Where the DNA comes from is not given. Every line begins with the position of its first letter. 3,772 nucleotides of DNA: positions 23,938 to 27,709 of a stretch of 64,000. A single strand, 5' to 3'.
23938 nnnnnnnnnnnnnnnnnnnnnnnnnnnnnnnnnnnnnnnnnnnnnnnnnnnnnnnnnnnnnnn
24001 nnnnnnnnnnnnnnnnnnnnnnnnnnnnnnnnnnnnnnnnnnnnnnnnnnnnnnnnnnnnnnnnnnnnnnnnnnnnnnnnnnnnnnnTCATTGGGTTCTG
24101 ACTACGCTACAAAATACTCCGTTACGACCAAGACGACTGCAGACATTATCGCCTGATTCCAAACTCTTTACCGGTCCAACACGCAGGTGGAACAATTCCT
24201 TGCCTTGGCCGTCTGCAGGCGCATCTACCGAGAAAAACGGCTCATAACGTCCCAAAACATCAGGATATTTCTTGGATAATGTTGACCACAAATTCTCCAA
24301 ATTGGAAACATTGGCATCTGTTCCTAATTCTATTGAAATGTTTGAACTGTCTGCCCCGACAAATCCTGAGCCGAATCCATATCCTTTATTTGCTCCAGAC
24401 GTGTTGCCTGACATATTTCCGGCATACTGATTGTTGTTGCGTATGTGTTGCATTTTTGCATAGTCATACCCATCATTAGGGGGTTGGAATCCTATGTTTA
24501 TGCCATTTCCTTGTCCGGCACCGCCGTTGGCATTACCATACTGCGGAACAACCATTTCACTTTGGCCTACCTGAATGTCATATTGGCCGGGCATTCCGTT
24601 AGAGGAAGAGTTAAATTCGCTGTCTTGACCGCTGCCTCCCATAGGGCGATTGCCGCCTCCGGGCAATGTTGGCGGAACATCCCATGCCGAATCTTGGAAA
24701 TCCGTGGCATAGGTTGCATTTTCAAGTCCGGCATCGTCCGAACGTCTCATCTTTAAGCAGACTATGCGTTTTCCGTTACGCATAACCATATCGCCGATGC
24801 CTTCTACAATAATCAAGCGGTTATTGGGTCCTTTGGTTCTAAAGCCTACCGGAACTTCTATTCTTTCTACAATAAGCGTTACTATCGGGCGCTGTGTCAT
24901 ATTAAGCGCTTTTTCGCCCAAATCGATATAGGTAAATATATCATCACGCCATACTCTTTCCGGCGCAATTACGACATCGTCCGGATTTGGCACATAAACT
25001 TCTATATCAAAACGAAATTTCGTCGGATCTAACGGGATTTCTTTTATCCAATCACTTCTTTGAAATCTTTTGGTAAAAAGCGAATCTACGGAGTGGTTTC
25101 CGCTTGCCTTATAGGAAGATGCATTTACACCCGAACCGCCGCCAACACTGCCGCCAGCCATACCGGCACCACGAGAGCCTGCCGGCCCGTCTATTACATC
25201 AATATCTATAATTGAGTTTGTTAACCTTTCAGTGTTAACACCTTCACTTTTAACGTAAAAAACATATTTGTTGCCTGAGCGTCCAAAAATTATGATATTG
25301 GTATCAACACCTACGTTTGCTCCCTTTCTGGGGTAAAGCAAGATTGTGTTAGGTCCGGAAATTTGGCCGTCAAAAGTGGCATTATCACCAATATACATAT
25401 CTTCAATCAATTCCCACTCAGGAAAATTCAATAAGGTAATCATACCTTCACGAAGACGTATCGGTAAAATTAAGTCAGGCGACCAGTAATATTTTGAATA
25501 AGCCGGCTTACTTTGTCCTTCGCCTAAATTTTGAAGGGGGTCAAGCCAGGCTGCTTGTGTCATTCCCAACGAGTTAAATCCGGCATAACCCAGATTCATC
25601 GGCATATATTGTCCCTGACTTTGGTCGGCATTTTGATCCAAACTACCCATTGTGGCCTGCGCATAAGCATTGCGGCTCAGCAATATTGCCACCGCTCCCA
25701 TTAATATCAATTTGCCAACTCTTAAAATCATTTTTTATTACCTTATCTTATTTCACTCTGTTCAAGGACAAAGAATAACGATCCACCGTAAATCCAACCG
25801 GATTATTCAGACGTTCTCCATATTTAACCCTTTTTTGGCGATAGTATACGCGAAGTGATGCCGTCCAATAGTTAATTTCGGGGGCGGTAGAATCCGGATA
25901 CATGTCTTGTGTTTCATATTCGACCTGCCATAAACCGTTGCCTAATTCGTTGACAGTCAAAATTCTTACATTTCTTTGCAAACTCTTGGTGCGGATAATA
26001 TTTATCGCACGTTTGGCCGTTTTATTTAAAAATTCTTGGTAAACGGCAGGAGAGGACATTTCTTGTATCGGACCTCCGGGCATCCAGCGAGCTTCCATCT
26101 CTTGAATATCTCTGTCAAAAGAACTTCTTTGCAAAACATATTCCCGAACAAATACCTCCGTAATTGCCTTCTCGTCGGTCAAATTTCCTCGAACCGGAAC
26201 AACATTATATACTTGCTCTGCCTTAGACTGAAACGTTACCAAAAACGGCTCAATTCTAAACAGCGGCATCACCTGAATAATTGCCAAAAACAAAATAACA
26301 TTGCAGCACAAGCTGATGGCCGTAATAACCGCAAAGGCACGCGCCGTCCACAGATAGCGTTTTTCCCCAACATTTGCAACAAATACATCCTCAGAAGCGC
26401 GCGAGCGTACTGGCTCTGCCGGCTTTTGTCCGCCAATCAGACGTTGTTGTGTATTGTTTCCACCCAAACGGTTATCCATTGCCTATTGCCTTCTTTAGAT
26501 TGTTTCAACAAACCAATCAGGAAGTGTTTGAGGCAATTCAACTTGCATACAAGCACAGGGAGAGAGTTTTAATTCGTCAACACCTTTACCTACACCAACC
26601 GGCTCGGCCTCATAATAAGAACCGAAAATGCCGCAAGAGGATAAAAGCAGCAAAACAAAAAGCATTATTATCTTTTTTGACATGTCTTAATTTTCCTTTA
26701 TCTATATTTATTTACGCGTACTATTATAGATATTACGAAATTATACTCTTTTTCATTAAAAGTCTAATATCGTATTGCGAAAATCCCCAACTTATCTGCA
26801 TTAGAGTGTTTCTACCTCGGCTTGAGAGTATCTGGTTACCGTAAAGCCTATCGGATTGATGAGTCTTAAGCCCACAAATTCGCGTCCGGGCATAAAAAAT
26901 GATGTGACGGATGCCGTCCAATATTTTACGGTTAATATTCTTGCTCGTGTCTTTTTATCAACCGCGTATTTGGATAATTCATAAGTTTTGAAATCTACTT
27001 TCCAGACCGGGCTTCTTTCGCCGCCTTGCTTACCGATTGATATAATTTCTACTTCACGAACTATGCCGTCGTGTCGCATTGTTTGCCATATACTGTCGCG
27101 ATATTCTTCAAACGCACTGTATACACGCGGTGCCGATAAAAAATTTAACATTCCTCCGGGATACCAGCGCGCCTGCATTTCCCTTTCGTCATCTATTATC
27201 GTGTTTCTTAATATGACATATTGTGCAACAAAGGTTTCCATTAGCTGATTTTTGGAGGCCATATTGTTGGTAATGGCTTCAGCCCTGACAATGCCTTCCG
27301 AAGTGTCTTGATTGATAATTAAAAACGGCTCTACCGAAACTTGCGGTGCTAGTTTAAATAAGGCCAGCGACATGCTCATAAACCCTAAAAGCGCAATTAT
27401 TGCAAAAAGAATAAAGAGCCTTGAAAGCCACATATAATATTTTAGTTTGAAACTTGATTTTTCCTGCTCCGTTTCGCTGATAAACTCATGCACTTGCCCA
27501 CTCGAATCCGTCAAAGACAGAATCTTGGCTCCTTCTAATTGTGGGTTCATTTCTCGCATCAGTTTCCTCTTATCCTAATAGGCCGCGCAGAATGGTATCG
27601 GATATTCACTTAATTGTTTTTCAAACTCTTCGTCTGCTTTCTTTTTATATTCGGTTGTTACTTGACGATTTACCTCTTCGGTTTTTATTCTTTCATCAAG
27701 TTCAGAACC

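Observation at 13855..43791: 30-kb single-operon VirB-type T4SS with a Rickettsiales-like B8-B7-B8-B9 duplication, extreme gene gigantism and no coupling protein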

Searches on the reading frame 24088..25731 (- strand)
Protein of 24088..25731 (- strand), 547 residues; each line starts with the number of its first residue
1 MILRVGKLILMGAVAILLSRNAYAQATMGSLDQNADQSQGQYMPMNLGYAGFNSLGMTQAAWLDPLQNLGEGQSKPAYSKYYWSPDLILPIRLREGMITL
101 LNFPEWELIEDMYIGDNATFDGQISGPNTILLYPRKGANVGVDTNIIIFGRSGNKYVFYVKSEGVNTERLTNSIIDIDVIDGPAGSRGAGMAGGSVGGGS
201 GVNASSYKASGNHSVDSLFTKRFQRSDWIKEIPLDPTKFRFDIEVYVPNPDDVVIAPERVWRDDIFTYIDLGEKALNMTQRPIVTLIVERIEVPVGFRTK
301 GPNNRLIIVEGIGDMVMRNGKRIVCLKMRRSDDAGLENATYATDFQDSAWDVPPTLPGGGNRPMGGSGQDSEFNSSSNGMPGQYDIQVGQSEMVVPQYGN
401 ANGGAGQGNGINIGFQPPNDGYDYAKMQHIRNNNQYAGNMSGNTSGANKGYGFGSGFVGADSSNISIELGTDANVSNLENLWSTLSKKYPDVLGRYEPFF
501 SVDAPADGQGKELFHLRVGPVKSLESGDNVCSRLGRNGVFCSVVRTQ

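Call 4: search_protein_families(library=pfam, proteins=[window:24088-25731:-], max_evalue=0.01)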
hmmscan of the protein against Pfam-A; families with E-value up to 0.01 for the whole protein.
window:24088-25731:- (547 aa): 2 families
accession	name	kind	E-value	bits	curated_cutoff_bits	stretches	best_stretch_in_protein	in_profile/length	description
PF03524.21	CagX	-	3.8e-10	40.3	34.2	1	79-327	4-196/198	Conjugal transfer protein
PF05036.18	SPOR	-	2.9e-05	24.8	21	1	466-545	6-76/76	SPOR domain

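Call 23: search_solved_structures(query=window:24088-25731:-, max_evalue=0.1)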
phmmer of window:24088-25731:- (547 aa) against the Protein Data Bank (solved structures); distinct sequences matched with E-value up to 0.1: 2.
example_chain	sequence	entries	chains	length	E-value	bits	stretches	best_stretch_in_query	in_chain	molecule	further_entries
8p1s_A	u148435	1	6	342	0.074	14.9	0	54-125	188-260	Bifidobacterium asteroides alpha-L-fucosidase (TT1819)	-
6gyb_b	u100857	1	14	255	0.083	14.7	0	77-170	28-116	VirB9 protein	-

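Call 41: search_protein_families(library=ncbifam, proteins=[window:24088-25731:-], max_evalue=0.01)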
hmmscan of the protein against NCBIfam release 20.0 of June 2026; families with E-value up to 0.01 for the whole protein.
window:24088-25731:- (547 aa): 1 family
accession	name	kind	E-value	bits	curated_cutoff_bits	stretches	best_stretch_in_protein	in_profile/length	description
TIGR02781.1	VirB9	equivalog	8.7e-06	25.5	217.7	0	83-163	35-110/248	P-type conjugative transfer protein VirB9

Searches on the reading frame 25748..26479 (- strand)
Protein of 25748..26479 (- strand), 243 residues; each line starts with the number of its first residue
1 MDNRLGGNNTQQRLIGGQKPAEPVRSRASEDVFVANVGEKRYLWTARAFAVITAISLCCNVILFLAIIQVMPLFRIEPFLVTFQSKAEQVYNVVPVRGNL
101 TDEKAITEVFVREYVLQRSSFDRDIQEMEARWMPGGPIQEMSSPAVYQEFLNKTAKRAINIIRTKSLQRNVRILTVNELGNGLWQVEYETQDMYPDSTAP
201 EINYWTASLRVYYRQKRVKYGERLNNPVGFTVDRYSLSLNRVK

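Call 4: search_protein_families(library=pfam, proteins=[window:25748-26479:-], max_evalue=0.01)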
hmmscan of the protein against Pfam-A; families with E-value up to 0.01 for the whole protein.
window:25748-26479:- (243 aa): 1 family
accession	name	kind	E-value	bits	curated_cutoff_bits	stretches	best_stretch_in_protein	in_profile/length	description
PF04335.19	VirB8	-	7.9e-23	81.9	23.2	1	46-237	17-210/213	VirB8 protein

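Call 14: search_solved_structures(query=window:25748-26479:-, max_evalue=1)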
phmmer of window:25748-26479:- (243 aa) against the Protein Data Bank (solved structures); distinct sequences matched with E-value up to 1: 15.
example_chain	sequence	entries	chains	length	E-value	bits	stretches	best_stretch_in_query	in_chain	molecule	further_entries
2cc3_A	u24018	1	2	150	6.8e-07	32.1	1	99-240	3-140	PROTEIN VIRB8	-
4mei_A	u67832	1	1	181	1.4e-06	31.1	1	70-236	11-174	VirB8 protein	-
4kz1_A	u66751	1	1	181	7e-06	28.8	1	70-236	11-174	VirB8 protein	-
4lso_A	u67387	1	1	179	8e-06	28.6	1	70-236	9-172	Type IV secretion system protein virB8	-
7o41_D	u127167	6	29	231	0.00018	24.2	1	95-236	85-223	TrwG protein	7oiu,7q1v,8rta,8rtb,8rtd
4jf8_A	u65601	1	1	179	0.0012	21.5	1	104-236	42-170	TrwG component of type IV secretion system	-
2bhm_A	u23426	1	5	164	0.0027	20.4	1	107-237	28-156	TYPE IV SECRETION SYSTEM PROTEIN VIRB8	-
4aky_A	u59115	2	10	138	0.0035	20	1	109-236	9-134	TYPE IV SECRETION SYSTEM PROTEIN VIRB8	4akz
4nhf_A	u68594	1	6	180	0.0035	20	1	104-235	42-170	TrwG protein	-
5jbs_A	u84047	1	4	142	0.0046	19.6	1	110-237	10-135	Type IV secretion system protein virB8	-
5i97_A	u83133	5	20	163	0.14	14.7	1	80-237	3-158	Conjugal transfer protein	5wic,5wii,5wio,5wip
6yw5_AA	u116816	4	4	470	0.46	13.1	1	116-158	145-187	uS2m | bS1m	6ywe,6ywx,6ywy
5xtc_p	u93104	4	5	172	0.88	12.1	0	115-145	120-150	NADH dehydrogenase [ubiquinone] 1 beta subcomplex subunit 9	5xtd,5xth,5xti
9ti4_p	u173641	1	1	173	0.89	12.1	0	115-145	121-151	NADH dehydrogenase [ubiquinone] 1 beta subcomplex subunit 9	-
9cwt_p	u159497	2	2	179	0.92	12.1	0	115-145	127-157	NADH dehydrogenase [ubiquinone] 1 beta subcomplex subunit 9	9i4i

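Call 41: search_protein_families(library=ncbifam, proteins=[window:25748-26479:-], max_evalue=0.01)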
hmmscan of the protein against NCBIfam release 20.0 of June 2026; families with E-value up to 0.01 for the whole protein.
window:25748-26479:- (243 aa): 1 family
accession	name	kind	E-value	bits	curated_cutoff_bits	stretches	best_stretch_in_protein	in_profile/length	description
NF010439.0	PRK13865.1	equivalog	3.9e-15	56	188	1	46-238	37-225/237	type IV secretion system protein VirB8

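Call 65: search_solved_structures(query=A5, max_evalue=10)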
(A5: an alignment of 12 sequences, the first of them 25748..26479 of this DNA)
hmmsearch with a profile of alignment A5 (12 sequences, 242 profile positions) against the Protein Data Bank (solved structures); distinct sequences matched with E-value up to 10: 12.
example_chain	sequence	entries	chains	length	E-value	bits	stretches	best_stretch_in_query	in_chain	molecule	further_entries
4mei_A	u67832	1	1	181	6.4e-10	41.9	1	70-235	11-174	VirB8 protein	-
4kz1_A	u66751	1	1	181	2.3e-09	40.1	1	70-235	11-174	VirB8 protein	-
4lso_A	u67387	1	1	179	7.2e-09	38.4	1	70-235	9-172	Type IV secretion system protein virB8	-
2cc3_A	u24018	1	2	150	8.2e-07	31.7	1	99-239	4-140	PROTEIN VIRB8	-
7o41_D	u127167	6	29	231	6.8e-05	25.4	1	85-235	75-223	TrwG protein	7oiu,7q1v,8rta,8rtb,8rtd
4jf8_A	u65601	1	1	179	9.4e-05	24.9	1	85-235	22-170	TrwG component of type IV secretion system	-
4nhf_A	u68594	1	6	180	0.00035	23.1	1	81-234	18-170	TrwG protein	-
4aky_A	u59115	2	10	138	0.00056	22.4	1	110-235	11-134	TYPE IV SECRETION SYSTEM PROTEIN VIRB8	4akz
2bhm_A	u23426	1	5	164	0.00058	22.3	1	108-235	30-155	TYPE IV SECRETION SYSTEM PROTEIN VIRB8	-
5jbs_A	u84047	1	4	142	0.00073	22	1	111-235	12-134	Type IV secretion system protein virB8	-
5i97_A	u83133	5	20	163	0.0054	19.2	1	80-236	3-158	Conjugal transfer protein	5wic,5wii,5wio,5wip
8ja7_A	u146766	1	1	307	1.6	11.1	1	40-71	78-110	Trehalose transport system permease protein SugA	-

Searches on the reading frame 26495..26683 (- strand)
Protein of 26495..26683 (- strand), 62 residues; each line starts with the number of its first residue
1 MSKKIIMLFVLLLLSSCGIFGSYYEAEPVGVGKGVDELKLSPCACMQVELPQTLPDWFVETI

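Call 10: search_protein_families(library=ncbifam, proteins=[window:26495-26683:-], max_evalue=0.01)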
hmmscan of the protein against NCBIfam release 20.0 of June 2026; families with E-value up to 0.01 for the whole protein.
window:26495-26683:- (62 aa): 0 families

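Call 31: search_protein_families(library=pfam, proteins=[window:26495-26683:-], max_evalue=10)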
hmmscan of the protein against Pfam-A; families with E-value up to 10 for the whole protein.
window:26495-26683:- (62 aa): 0 families

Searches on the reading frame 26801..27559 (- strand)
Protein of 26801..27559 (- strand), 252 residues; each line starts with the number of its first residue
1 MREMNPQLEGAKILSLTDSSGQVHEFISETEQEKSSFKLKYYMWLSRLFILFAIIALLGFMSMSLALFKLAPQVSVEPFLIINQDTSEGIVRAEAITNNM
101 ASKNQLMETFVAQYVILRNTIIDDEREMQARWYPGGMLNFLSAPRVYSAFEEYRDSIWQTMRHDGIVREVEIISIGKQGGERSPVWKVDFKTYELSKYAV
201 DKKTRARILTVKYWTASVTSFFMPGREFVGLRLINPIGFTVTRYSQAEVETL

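Call 4: search_protein_families(library=pfam, proteins=[window:26801-27559:-], max_evalue=0.01)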
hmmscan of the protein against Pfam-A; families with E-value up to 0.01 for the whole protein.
window:26801-27559:- (252 aa): 1 family
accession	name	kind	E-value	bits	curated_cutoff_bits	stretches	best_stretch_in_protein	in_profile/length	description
PF04335.19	VirB8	-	2.6e-17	63.8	23.2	1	49-247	20-211/213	VirB8 protein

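Call 15: search_solved_structures(query=window:26801-27559:-, max_evalue=1)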
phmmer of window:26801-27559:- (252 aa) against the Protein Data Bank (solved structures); distinct sequences matched with E-value up to 1: 15.
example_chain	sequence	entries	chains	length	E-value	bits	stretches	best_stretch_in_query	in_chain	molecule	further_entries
6een_D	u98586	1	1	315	8.9e-05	25.4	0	55-124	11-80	Designer Pentatricopeptide Protein dPPR10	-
6een_B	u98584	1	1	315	0.00085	22.2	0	55-124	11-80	Designer Pentatricopeptide Protein dPPR10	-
4mei_A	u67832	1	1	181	0.0016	21.3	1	70-245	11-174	VirB8 protein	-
4kz1_A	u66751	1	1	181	0.02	17.7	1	70-245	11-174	VirB8 protein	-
5i9g_C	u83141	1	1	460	0.031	17.1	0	59-124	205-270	pentatricopeptide repeat protein dPPR-U8C2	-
4lso_A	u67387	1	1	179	0.049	16.5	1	70-245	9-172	Type IV secretion system protein virB8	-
5i9f_A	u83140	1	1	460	0.052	16.4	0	58-124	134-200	pentatricopeptide repeat protein dPPR-U10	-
5i9d_A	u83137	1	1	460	0.11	15.3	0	58-123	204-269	pentatricopeptide repeat protein dPPR-U8A2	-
2bhm_A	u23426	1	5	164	0.14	15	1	102-245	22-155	TYPE IV SECRETION SYSTEM PROTEIN VIRB8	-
5i9h_A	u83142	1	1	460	0.19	14.5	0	58-124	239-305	pentatricopeptide repeat protein dPPR-U8G2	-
4aky_A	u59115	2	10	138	0.22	14.3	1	109-245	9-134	TYPE IV SECRETION SYSTEM PROTEIN VIRB8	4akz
4ozs_A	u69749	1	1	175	0.28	14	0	55-124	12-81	Alpha solenoid protein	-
5jbs_A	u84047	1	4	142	0.34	13.7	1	110-245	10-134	Type IV secretion system protein virB8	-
6een_C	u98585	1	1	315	0.36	13.6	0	55-123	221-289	Designer Pentatricopeptide Protein dPPR10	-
6een_A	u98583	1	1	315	0.84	12.4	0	55-124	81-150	Designer Pentatricopeptide Protein dPPR10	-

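Call 41: search_protein_families(library=ncbifam, proteins=[window:26801-27559:-], max_evalue=0.01)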
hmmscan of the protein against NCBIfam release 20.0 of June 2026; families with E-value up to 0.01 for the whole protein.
window:26801-27559:- (252 aa): 0 families

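Call 66: search_solved_structures(query=A4, max_evalue=10)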
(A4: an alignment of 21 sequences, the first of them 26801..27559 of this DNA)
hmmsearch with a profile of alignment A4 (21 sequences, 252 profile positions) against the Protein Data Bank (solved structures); distinct sequences matched with E-value up to 10: 8.
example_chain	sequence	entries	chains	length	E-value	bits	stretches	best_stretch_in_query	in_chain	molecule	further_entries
4mei_A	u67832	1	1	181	3.3e-06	29.6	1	69-245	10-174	VirB8 protein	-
4kz1_A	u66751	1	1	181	1.3e-05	27.7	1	69-245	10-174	VirB8 protein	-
4lso_A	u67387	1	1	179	0.00018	24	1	69-245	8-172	Type IV secretion system protein virB8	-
2bhm_A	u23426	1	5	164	0.0014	21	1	96-244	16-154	TYPE IV SECRETION SYSTEM PROTEIN VIRB8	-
4aky_A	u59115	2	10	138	0.0052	19.1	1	104-244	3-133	TYPE IV SECRETION SYSTEM PROTEIN VIRB8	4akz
5jbs_A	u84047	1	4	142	0.018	17.4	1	110-244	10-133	Type IV secretion system protein virB8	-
4jf8_A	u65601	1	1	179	0.1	14.9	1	80-245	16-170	TrwG component of type IV secretion system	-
1wy6_A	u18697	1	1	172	1.1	11.5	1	90-169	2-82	hypothetical protein ST1625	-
